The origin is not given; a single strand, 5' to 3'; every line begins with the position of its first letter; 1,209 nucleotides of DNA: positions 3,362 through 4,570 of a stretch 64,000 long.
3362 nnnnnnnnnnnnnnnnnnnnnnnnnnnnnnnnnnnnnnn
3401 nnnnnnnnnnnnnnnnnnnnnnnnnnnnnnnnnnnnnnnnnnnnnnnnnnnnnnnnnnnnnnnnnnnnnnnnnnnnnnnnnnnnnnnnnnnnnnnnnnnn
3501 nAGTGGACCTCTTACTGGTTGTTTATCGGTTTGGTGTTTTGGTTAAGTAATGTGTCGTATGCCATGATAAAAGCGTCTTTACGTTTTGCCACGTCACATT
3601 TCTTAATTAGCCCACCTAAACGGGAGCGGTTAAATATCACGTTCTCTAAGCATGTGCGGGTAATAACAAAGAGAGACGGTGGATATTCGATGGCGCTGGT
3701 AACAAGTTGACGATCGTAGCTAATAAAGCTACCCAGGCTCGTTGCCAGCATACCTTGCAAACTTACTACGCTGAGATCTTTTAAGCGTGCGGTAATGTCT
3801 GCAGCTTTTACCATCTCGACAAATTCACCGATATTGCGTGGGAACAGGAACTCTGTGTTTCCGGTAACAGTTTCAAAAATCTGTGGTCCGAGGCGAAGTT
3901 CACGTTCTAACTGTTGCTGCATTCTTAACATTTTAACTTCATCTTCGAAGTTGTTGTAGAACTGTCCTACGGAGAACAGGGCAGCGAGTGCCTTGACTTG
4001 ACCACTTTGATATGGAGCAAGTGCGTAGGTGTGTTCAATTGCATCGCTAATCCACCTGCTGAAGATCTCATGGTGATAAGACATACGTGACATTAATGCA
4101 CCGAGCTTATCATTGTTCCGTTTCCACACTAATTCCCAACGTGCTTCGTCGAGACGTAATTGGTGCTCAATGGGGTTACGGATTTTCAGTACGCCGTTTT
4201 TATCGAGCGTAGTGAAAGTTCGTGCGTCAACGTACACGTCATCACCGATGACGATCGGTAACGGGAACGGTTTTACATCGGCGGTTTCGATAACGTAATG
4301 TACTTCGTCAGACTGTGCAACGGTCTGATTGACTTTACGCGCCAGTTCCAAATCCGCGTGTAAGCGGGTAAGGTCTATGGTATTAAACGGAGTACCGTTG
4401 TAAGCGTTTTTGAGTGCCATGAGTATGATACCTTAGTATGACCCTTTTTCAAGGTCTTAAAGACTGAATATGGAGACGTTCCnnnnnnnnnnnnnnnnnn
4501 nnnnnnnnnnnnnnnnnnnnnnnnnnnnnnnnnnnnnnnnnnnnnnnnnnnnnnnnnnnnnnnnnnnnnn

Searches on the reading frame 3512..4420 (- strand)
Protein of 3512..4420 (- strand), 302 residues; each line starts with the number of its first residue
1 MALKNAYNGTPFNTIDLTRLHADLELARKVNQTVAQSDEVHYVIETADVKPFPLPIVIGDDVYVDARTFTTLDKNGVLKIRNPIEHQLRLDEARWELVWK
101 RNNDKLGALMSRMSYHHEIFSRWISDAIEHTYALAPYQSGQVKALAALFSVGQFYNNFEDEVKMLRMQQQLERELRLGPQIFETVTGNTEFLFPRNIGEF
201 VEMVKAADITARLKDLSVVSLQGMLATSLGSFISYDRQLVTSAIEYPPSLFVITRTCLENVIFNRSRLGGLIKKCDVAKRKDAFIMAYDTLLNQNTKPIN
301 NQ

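Call 3: search_protein_families(library=pfam, proteins=[window:3512-4420:-], max_evalue=1)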
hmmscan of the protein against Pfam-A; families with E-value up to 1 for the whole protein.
window:3512-4420:- (302 aa): 2 families
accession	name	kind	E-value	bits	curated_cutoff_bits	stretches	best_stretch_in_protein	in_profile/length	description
PF25614.1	PhiKZ_VTX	-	8.8e-57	193.1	27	1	3-294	2-303/303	Bacteriophage PhiKZ vertex-binding protein gp28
PF18776.7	Hexapep_loop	-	0.094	12.8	31.5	1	11-21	11-21/24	Hexapeptide repeat including loop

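Call 4: search_protein_families(library=phrogs, proteins=[window:3512-4420:-], max_evalue=0.01)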
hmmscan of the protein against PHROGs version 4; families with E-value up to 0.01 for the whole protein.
window:3512-4420:- (302 aa): 1 family
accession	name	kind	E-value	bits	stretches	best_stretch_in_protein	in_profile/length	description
phrog_3227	-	unknown function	2.6e-100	336.6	1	2-298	1-302/302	-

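Call 49: search_solved_structures(query=window:3512-4420:-, max_evalue=0.01)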
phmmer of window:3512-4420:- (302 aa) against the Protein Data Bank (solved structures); distinct sequences matched with E-value up to 0.01: 0.
